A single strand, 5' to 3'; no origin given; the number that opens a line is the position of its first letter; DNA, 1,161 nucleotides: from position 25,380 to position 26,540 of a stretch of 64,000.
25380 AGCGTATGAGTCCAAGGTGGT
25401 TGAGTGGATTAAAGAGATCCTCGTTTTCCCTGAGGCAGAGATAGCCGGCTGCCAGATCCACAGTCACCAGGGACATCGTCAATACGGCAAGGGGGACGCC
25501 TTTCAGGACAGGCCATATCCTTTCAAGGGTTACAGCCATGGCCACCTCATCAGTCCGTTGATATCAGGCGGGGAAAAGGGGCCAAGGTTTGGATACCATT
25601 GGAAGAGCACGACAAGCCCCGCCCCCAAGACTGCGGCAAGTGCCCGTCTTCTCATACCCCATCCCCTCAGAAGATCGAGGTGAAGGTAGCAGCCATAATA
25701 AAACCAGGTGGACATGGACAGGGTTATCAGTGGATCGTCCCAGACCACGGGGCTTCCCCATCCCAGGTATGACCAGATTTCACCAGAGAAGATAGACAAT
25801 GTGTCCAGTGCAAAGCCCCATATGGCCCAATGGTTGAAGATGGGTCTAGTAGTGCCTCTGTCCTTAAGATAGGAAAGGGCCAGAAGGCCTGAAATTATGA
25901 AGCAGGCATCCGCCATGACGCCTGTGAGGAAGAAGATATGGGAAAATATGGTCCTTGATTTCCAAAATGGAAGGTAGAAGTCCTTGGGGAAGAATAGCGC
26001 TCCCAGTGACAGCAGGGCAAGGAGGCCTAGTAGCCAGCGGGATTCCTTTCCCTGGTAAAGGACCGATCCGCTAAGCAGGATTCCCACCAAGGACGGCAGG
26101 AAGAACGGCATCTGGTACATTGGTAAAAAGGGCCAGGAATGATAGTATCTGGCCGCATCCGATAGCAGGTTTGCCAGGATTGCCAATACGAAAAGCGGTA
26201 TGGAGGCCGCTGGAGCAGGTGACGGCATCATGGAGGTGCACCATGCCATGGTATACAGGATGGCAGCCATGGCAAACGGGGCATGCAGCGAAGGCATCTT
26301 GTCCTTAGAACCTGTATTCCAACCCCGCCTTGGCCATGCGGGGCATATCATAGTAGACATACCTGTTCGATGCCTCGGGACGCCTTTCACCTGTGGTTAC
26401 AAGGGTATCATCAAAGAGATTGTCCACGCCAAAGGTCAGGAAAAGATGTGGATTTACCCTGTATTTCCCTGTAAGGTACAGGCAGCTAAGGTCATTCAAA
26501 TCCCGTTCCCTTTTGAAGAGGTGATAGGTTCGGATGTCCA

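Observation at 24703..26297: A cytochrome-c-biogenesis-like CcsA/ResB pair sits between the B12-regulated outer-membrane receptor and the BtuF-like binding protein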

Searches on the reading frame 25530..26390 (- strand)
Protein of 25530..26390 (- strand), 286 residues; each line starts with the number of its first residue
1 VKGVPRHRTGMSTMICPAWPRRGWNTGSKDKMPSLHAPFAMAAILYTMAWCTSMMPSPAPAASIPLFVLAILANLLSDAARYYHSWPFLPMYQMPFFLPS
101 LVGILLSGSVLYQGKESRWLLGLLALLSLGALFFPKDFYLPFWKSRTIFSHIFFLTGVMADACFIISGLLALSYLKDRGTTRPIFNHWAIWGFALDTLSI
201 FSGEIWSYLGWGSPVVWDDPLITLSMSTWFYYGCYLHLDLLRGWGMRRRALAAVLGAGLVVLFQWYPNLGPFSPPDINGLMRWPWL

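Call 3: search_protein_families(library=pfam, proteins=[window:25530-26390:-], max_evalue=0.01)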
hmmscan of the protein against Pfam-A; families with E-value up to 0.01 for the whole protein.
window:25530-26390:- (286 aa): 1 family
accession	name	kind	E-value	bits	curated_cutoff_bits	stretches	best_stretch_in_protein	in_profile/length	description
PF01578.25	Cytochrom_C_asm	-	6.5e-13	49.2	29.9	1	121-263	45-200/212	Cytochrome C assembly protein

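Call 4: search_protein_families(library=ncbifam, proteins=[window:25530-26390:-], max_evalue=0.01)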
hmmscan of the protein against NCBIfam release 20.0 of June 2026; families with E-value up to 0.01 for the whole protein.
window:25530-26390:- (286 aa): 1 family
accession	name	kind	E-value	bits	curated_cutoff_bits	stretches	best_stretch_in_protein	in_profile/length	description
TIGR03144.1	cytochr_II_ccsB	equivalog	4.4e-11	43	187.6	1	189-261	164-235/252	c-type cytochrome biogenesis protein CcsB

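Call 7: find_homologous_proteins(query=window:25533-26297:-, max_evalue=0.001)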
Query window:25533-26297:- (255 aa): 60 proteins with E <= 0.001 among 8000 candidates.
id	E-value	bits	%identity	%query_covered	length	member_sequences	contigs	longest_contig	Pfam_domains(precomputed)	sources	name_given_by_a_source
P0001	1.6e-168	578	100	100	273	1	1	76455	PF01578.26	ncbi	-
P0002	1.8e-123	430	75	100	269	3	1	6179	PF01578.26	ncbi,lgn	-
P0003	9.8e-67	244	51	85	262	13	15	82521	PF01578.26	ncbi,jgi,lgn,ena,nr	ncbi:MAG: hypothetical protein C4B57_09095 [Deltaproteobacteria bacterium]|nr:MAG: hypothetical prot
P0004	3.6e-66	242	53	79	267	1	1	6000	PF01578.26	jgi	jgi:ABC-type transport system involved in cytochrome c biogenesis permease subunit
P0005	4.0e-66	242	50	96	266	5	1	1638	PF01578.26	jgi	-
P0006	1.2e-64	237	49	85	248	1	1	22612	PF01578.26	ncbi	ncbi:MAG: cytochrome c biogenesis protein CcsA [Dissulfuribacterales bacterium]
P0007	4.4e-64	235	49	85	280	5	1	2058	PF01578.26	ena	-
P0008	1.3e-63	233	50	85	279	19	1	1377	PF01578.26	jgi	-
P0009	1.6e-63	233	50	85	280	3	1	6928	PF01578.26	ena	-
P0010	5.1e-63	231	48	96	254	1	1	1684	PF01578.26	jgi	jgi:hypothetical protein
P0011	4.1e-58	215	43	97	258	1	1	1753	PF01578.26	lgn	-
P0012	1.2e-57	214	52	77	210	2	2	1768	PF01578.26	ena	-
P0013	1.9e-56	210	37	100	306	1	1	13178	PF01578.26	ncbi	-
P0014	5.8e-56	208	46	84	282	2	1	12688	PF01578.26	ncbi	-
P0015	1.9e-55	207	42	100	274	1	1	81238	PF01578.26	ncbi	-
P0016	1.7e-53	200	47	84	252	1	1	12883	PF01578.26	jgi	-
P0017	6.7e-52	195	43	95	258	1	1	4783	PF01578.26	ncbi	-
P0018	1.4e-51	194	45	85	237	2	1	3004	PF01578.26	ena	-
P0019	2.6e-51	193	53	64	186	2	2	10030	PF01578.26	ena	-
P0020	8.6e-51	191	46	93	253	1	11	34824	PF01578.26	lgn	-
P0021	1.9e-50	190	42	93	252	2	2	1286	PF01578.26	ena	-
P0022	2.8e-50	190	45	95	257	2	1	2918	PF01578.26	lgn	-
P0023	3.2e-50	189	44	95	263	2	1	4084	PF01578.26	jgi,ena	-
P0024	3.6e-50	189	43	93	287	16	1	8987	PF01578.26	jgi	-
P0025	3.8e-49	186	42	95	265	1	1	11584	PF01578.26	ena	-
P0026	1.9e-48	184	51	62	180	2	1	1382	PF01578.26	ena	-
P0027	5.3e-48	182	47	76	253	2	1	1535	PF01578.26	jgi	jgi:hypothetical protein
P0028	1.2e-46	178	43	80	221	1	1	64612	PF01578.26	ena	-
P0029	1.4e-46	177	41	95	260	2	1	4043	PF01578.26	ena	-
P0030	3.9e-46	176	44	81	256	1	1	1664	PF01578.26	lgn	-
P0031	3.3e-45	173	39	96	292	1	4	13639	PF01578.26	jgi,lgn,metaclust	metaclust:\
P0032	1.0e-44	171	55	53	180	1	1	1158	PF01578.26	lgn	-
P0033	3.0e-43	167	42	94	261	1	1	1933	PF01578.26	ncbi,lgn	-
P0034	8.4e-43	165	40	92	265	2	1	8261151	PF01578.26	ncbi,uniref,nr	ncbi:hypothetical protein DSCO28_31610 [Desulfosarcina ovata subsp. sediminis]|uniref:Cytochrome c a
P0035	9.0e-43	165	41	95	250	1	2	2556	PF01578.26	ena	-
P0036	1.4e-42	164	41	95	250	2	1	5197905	-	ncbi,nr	ncbi:cytochrome C assembly family protein [Desulfobacula toluolica]|nr:hypothetical protein [Desulfo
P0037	4.3e-42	163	40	96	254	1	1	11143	PF01578.26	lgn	-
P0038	4.6e-42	163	35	96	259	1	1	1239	PF01578.26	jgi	-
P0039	6.7e-42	162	42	85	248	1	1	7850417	PF01578.26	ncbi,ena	-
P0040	2.1e-41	161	47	77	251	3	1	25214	PF01578.26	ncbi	-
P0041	9.8e-40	155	43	80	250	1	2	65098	PF01578.26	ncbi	-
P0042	1.7e-39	154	45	85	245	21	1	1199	PF01578.26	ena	-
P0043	4.0e-39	153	45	70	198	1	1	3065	PF01578.26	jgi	-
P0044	6.8e-39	152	42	78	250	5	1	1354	PF01578.26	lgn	-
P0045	2.9e-38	150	50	59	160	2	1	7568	PF01578.26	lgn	-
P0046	1.2e-37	148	43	83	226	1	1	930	PF01578.26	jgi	jgi:hypothetical protein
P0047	1.3e-37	148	49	61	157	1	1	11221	PF01578.26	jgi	jgi:hypothetical protein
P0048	6.0e-37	146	41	82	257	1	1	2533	PF01578.26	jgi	jgi:hypothetical protein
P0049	3.7e-36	143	41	75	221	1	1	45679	PF01578.26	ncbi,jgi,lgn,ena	-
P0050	5.1e-36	143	36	93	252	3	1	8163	PF01578.26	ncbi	-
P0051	6.2e-36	143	40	82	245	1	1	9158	PF01578.26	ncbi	-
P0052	1.8e-35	141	37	79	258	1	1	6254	PF01578.26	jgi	-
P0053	5.4e-34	136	38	76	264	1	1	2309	PF01578.26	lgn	-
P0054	1.9e-33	134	36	91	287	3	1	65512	PF01578.26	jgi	jgi:hypothetical protein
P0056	1.1e-32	132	40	80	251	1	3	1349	PF01578.26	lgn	-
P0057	3.8e-32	130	43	81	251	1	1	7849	PF01578.26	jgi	jgi:hypothetical protein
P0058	8.8e-32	129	40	92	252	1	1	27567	PF01578.26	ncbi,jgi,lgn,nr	ncbi:MAG: cytochrome c biogenesis protein [Deltaproteobacteria bacterium]|jgi:hypothetical protein|n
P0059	1.2e-29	122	34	98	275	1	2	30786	PF01578.26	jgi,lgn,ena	-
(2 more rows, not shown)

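Call 9: search_solved_structures(query=window:25533-26297:-, max_evalue=1, show_alignments=3)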
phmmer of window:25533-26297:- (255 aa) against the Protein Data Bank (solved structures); distinct sequences matched with E-value up to 1: 1.
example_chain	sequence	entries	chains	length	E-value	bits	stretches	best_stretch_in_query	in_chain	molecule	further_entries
3u1o_A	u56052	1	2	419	0.29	14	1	53-168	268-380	De Novo design cysteine esterase ECH19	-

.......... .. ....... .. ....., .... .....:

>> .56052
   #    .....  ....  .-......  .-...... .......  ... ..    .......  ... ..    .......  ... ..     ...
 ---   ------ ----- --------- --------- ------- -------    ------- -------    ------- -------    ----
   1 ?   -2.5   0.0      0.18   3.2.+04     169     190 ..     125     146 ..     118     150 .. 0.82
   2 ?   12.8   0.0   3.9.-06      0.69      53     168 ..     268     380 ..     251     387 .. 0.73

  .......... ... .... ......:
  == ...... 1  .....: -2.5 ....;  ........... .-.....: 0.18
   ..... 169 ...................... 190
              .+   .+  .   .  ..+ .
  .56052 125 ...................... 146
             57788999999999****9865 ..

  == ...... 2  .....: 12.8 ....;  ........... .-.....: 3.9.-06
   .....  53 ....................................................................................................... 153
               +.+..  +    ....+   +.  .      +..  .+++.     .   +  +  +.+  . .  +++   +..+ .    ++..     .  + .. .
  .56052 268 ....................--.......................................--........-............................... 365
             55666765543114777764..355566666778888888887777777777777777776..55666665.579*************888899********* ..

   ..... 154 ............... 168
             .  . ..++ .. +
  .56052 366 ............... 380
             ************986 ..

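Call 12: search_solved_structures(query=A1, max_evalue=1, show_alignments=3)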
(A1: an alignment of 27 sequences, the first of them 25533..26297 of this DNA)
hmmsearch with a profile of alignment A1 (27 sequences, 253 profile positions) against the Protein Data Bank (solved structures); distinct sequences matched with E-value up to 1: 3.
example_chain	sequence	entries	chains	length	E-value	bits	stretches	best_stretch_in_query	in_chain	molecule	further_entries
5unn_A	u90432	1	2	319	0.41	13.3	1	191-221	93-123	NADPH-dependent glyoxylate/hydroxypyruvate reductase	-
4z0p_A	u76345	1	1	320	0.41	13.3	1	191-221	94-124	NAD-dependent dehydrogenase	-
4weq_A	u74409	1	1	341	0.44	13.1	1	191-221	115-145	NAD-dependent dehydrogenase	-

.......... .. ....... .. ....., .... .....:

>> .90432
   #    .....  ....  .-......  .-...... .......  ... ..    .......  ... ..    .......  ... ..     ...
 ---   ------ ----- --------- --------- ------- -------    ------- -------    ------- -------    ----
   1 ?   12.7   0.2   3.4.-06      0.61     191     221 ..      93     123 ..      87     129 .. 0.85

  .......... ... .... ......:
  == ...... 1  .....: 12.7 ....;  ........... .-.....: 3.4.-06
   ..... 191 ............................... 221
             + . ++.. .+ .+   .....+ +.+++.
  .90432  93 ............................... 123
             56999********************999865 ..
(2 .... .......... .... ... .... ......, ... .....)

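Call 14: find_related_loci(query=A1, collection=genome_contigs, flank=10000)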
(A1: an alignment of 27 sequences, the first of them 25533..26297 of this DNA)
Query A1 (255 aa) in genome_contigs; peptide patterns used: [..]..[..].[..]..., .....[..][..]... (x = any residue, [..] = any of these).
233 stretches matched a pattern; 111 encode a relative of the query (tblastn E <= 1e-3); the best 80 are kept; 80 distinct loci.
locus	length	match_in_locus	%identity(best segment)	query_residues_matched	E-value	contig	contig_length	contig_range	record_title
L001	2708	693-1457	75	1-255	5e-132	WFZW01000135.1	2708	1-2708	MAG: Deltaproteobacteria bacterium isolate S143_34 k151_356969, whole genome shotgun sequence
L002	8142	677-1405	51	32-254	2e-72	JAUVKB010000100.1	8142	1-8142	MAG: Deltaproteobacteria bacterium isolate CSMAG_469 CSMAG_469_k127_6100347_length_8142_cov_183.9643, whole genome shotg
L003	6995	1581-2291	49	35-251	1e-69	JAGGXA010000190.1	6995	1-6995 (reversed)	MAG: Deltaproteobacteria bacterium isolate AUK140 PB_MBMC_094_c_000000000042, whole genome shotgun sequence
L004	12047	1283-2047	46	8-253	1e-67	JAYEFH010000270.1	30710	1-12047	MAG: Thermodesulfobacteriota bacterium isolate MAG278 MAG278_270, whole genome shotgun sequence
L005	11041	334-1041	50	35-251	4e-66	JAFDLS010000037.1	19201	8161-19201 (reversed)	MAG: Deltaproteobacteria bacterium isolate Meg22_810_Bin_229 Meg22_810_Bin_229_scaffold_9859, whole genome shotgun seque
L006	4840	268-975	50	35-251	7e-66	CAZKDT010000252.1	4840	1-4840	MAG TPA_asm: uncultured Desulfobacteraceae bacterium isolate binchicken_co357_137 genome assembly, contig: NODE_10194_le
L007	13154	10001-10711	43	8-244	1e-56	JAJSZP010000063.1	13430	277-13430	MAG: Deltaproteobacteria bacterium isolate SM14434BFWG172 FWG172_EthSRB1_contig063_0013430bp, whole genome shotgun seque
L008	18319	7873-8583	42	8-244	1e-55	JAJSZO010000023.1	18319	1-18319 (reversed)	MAG: Deltaproteobacteria bacterium isolate SM14434AFWG171 FWG171_EthSRB1_contig023_0018319bp, whole genome shotgun seque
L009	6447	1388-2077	45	30-244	2e-53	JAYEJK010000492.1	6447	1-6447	MAG: Thermodesulfobacteriota bacterium isolate MAG165 MAG165_492, whole genome shotgun sequence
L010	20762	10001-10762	42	5-244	4e-53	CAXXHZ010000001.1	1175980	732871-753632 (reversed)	MAG: uncultured Desulfobulbus sp. isolate bd6dbf35-2021-44f6-84f6-768688d3149b genome assembly, contig: contig_1, whole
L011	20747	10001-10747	39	2-246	3e-52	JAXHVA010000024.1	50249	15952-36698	MAG: Thermodesulfobacteriota bacterium isolate MAG65_tar_biofilm MAG65_24, whole genome shotgun sequence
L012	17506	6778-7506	42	4-247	1e-51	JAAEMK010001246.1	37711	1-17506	MAG: Desulfobacteraceae bacterium isolate Bse_4 BseG_CONTIG3421238, whole genome shotgun sequence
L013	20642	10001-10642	47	39-245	9e-51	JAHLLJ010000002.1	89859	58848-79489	MAG: Deltaproteobacteria bacterium isolate MAG101 NODE_853_length_89859_cov_240.154136, whole genome shotgun sequence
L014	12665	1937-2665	41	4-247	4e-50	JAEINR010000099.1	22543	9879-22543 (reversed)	MAG: Desulfobacterium sp. isolate MAG9 NODE_1557_length_22543_cov_9.295780, whole genome shotgun sequence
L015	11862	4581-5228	45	39-244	4e-50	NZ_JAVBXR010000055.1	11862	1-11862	MAG: Desulfobulbus sp. isolate GS12 2654, whole genome shotgun sequence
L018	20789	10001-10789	42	10-255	3e-49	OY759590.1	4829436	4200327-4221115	MAG: Desulfarculia bacterium isolate 49400898-fc5b-42b7-bef8-a303f8702bb8 genome assembly, chromosome: 1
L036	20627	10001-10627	42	37-253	2e-45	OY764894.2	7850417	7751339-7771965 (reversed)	MAG: uncultured Desulfobacterium sp. isolate 35125921-b51f-40db-957b-bccbeeb29ead genome assembly, chromosome: 1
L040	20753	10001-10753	41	3-244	3e-44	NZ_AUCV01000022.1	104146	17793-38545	Desulfogranum japonicum DSM 18378 G493DRAFT_scaffold00018.18_C, whole genome shotgun sequence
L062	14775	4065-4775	33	11-244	1e-40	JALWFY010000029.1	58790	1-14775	MAG: Desulfohalobiaceae bacterium isolate T11_metabat2_scaf2bin.110 T11_NODE_114_length_58790_cov_10.325793, whole genom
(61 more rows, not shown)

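Call 30: search_solved_structures(query=A1, max_evalue=10, show_alignments=0)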
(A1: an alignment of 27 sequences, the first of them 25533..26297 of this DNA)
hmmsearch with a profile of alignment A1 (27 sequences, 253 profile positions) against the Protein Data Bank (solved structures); distinct sequences matched with E-value up to 10: 5.
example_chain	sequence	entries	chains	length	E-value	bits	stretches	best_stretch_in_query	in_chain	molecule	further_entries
5unn_A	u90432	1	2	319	0.41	13.3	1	191-221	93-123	NADPH-dependent glyoxylate/hydroxypyruvate reductase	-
4z0p_A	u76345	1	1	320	0.41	13.3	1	191-221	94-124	NAD-dependent dehydrogenase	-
4weq_A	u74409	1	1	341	0.44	13.1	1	191-221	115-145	NAD-dependent dehydrogenase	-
4xcv_A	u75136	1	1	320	2.4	10.8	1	191-226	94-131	NADP-dependent 2-hydroxyacid dehydrogenase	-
5bqf_A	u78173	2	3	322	2.4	10.7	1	191-226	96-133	NADP-dependent 2-hydroxyacid dehydrogenase | Probable hydroxyacid dehydrogenase protein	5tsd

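Call 36: search_protein_families(library=pfam, proteins=[L018:4593-5405:+, L018:5402-6838:+, L018:6835-7446:+, L018:7422-7889:+, L018:7913-8617:+, L018:8604-9977:+, L040:8559-9998:+, L040:8018-8671:+], max_evalue=0.001)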
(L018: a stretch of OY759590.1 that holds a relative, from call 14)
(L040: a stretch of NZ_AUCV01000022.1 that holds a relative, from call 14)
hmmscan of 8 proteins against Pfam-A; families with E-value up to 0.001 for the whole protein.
L018:4593-5405:+ (270 aa): 1 family
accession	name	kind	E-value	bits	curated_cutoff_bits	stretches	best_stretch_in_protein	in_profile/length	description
PF11932.13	DUF3450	-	1.1e-74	251.2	32.6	1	23-264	2-240/241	Protein of unknown function (DUF3450)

L018:5402-6838:+ (478 aa): 2 families
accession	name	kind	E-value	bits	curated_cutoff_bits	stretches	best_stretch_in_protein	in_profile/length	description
PF01618.21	MotA_ExbB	-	9.7e-34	116.3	22.9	1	343-462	5-127/127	MotA/TolQ/ExbB proton channel family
PF11932.13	DUF3450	-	0.00016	21.5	32.6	0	54-119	19-84/241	Protein of unknown function (DUF3450)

L018:6835-7446:+ (203 aa): 1 family
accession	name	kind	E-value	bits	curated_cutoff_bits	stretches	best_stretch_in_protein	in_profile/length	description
PF01618.21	MotA_ExbB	-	2.1e-24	86.1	22.9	1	95-191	28-124/127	MotA/TolQ/ExbB proton channel family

L018:7422-7889:+ (155 aa): 1 family
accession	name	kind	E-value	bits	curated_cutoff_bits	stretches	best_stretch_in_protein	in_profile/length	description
PF02472.21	ExbD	-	2.9e-29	102.1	25.4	1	28-150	3-126/128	Biopolymer transport protein ExbD/TolR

L018:7913-8617:+ (234 aa): 1 family
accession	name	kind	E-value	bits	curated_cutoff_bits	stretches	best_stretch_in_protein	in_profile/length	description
PF03544.19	TonB_C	-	5.8e-20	72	24.6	1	156-233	2-79/79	Gram-negative bacterial TonB protein C-terminal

L018:8604-9977:+ (457 aa): 16 families
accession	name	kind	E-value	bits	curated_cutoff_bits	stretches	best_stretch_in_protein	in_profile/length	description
PF13432.12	TPR_16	-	7.1e-23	81.1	32.7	2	379-434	3-57/65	Tetratricopeptide repeat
PF07719.23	TPR_2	-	2.9e-20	71.1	27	2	101-133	2-34/34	Tetratricopeptide repeat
PF14559.12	TPR_19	-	6.4e-18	65.3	25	2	113-157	4-48/68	Tetratricopeptide repeat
PF13428.12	TPR_14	-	2.3e-17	62.2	23.5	1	102-142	3-43/44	Tetratricopeptide repeat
PF00515.34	TPR_1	-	7.2e-16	57.7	27.8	2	101-128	2-29/34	Tetratricopeptide repeat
PF13181.12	TPR_8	-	6.6e-14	51.3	25.7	1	101-128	2-29/34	Tetratricopeptide repeat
PF13424.12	TPR_12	-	5.8e-13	49.3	30.1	1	136-198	5-74/77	Tetratricopeptide repeat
PF13176.12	TPR_7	-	1.7e-10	40.6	27.9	0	103-132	2-33/36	Tetratricopeptide repeat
PF12895.13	ANAPC3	-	3.7e-10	40.4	27.2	1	99-159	22-81/82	Anaphase-promoting complex, cyclosome, subunit 3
PF13431.12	TPR_17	-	5.7e-09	36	24.4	0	122-153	1-32/34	Tetratricopeptide repeat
PF23914.1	TPR_CcmH_CycH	-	7.9e-08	32.7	42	1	120-203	36-121/158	Cytochrome c-type biogenesis protein H TPR domain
PF13414.12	TPR_11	-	1.1e-06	28.7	26.8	1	107-147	1-41/42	TPR repeat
PF13174.12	TPR_6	-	4.2e-05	24.4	26.3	0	101-131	1-31/33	Tetratricopeptide repeat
PF25063.1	ARM_TT21_C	-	0.00027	21.3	35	1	103-203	98-198/209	Tetratricopeptide repeat protein 21 C-terminal ARM domain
PF14561.12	TPR_20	-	0.00086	20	25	0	164-221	17-74/90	Tetratricopeptide repeat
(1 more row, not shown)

L040:8559-9998:+ (479 aa): 13 families
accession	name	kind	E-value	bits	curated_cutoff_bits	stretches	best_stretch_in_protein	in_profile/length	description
PF07719.23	TPR_2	-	2.6e-15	55.6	27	1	119-152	1-34/34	Tetratricopeptide repeat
PF13181.12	TPR_8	-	4.2e-13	48.8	25.7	1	119-152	1-34/34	Tetratricopeptide repeat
PF13432.12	TPR_16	-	2.8e-12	47.3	32.7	2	400-456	3-58/65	Tetratricopeptide repeat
PF13428.12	TPR_14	-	3.1e-12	46.3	23.5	0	120-161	2-43/44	Tetratricopeptide repeat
PF00515.34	TPR_1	-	1.9e-11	43.7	27.8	1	119-152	1-34/34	Tetratricopeptide repeat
PF14559.12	TPR_19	-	1.3e-10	41.9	25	1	132-173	4-45/68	Tetratricopeptide repeat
PF23914.1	TPR_CcmH_CycH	-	3.3e-08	34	42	0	141-208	38-141/158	Cytochrome c-type biogenesis protein H TPR domain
PF13431.12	TPR_17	-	3.3e-08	33.6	24.4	0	141-172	1-32/34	Tetratricopeptide repeat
PF12895.13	ANAPC3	-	7.2e-08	33.1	27.2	1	347-419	8-81/82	Anaphase-promoting complex, cyclosome, subunit 3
PF13424.12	TPR_12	-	8.1e-08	32.8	30.1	0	109-147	34-73/77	Tetratricopeptide repeat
PF13174.12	TPR_6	-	2.6e-06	28.1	26.3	0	120-151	1-32/33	Tetratricopeptide repeat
PF13371.12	TPR_9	-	6.4e-06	26.5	35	0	125-178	1-54/73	Tetratricopeptide repeat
PF24575.1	TPR_Slam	-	9.5e-06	26.4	35.2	0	124-176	52-104/104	Surface lipoprotein assembly modifier, N-terminal TPR repeats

L040:8018-8671:+ (217 aa): 1 family
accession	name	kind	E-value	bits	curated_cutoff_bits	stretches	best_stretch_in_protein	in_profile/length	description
PF03544.19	TonB_C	-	3.8e-18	66.2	24.6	1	140-216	3-79/79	Gram-negative bacterial TonB protein C-terminal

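Call 38: predict_structure(alignment_id=A1)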
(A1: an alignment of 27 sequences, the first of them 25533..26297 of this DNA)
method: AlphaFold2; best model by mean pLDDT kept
length: 255 residues; sequences in the alignment: 27
mean_pLDDT: 86.1   pTM: 0.86
mean pLDDT of the five models: 86.1, 85.2, 84.8, 83.7, 83.5
residues with pLDDT >= 90: 146; 70-90: 75; 50-70: 21; < 50: 13
segments of 3 or more residues with pLDDT < 50: 177-186
pLDDT, mean of each block of 10 residues (from residue 1): 80 97 91 96 94 78 92 93 89 96 73 71 92 97 89 94 93 54 54 90 94 93 96 88 82 63
secondary structure, 60 per line:
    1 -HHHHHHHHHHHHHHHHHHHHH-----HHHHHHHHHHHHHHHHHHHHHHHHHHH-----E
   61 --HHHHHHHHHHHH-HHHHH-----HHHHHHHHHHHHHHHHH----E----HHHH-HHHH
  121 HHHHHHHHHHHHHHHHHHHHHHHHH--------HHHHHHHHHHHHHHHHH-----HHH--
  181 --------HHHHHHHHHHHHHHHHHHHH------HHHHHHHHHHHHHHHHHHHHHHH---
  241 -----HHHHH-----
elements in order: H2-22 H28-54 H63-74 H76-80 H86-102 H112-115 H117-145 H154-170 H189-208 H215-237 H246-250

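Call 41: fold_search(model_id=the predicted structure, library=pdb)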
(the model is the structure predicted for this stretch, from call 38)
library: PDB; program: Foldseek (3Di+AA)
matches with E <= 10: 424; with E <= 0.001: 0
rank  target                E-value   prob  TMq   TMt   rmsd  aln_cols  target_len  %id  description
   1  7s9z                  2.0e-03  1.00  0.41  0.17   8.8       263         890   18  Helicobacter Hepaticus CcsBA Closed Conformation (released 2021-12-22)
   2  7d5i_B                1.0e-02  0.91  0.24  0.21  13.8       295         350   13  Structure of Mycobacterium smegmatis bd complex in the apo-form. (released 2021-06-23)
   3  7nkz_B                2.8e-02  0.89  0.28  0.24  12.8       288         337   14  Cryo-EM structure of the cytochrome bd oxidase from M. tuberculosis at 2.5 A resolution (released 2021-09-22)
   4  9fka_B                4.2e-02  0.82  0.29  0.24  13.4       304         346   14  Cryo-EM structure of the reduced cytochrome bd oxidase from M. tuberculosis (released 2025-02-12)
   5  8r97_F                8.5e-02  0.72  0.29  0.26  11.7       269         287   13  Crystal structure of the cryorhodopsin CryoR2 at pH 4.6, type B crystals, non-illuminated state (released 2024-12-11)
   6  2vpw_C                1.2e-01  0.77  0.27  0.27  12.1       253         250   18  Polysulfide reductase with bound menaquinone (released 2008-06-10)
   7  8r96_A                1.2e-01  0.57  0.27  0.25  12.3       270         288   13  Crystal structure of the cryorhodopsin CryoR2 at pH 4.6, type A crystals (released 2024-12-11)
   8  8r96_D                1.3e-01  0.57  0.27  0.25  12.0       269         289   13  Crystal structure of the cryorhodopsin CryoR2 at pH 4.6, type A crystals (released 2024-12-11)
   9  8r97_B                1.4e-01  0.57  0.27  0.25  11.9       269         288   13  Crystal structure of the cryorhodopsin CryoR2 at pH 4.6, type B crystals, non-illuminated state (released 2024-12-11)
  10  8r96_E                1.5e-01  0.57  0.28  0.26  12.0       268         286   12  Crystal structure of the cryorhodopsin CryoR2 at pH 4.6, type A crystals (released 2024-12-11)
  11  8r0k_A                1.5e-01  0.72  0.30  0.29  11.6       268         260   12  Cryo-EM structure of the microbial rhodopsin CryoR1 at pH 4.3 in detergent (released 2025-05-14)
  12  8r96_B                1.7e-01  0.51  0.27  0.25  12.1       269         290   13  Crystal structure of the cryorhodopsin CryoR2 at pH 4.6, type A crystals (released 2024-12-11)
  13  6w2y_B                1.9e-01  0.20  0.19  0.11  15.7       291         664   13  CryoEM Structure of GABAB1b Homodimer (released 2020-07-01)
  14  6tk1                  2.0e-01  0.33  0.22  0.21  16.2       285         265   11  Femtosecond to millisecond structural changes in a light-driven sodium pump: 20ms structure of KR2 with extrapolated, li (released 2020-05-27)
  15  8j1f_A                2.3e-01  0.47  0.27  0.13  19.4       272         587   11  GSK101 bound state of mTRPV4 (released 2023-08-09)
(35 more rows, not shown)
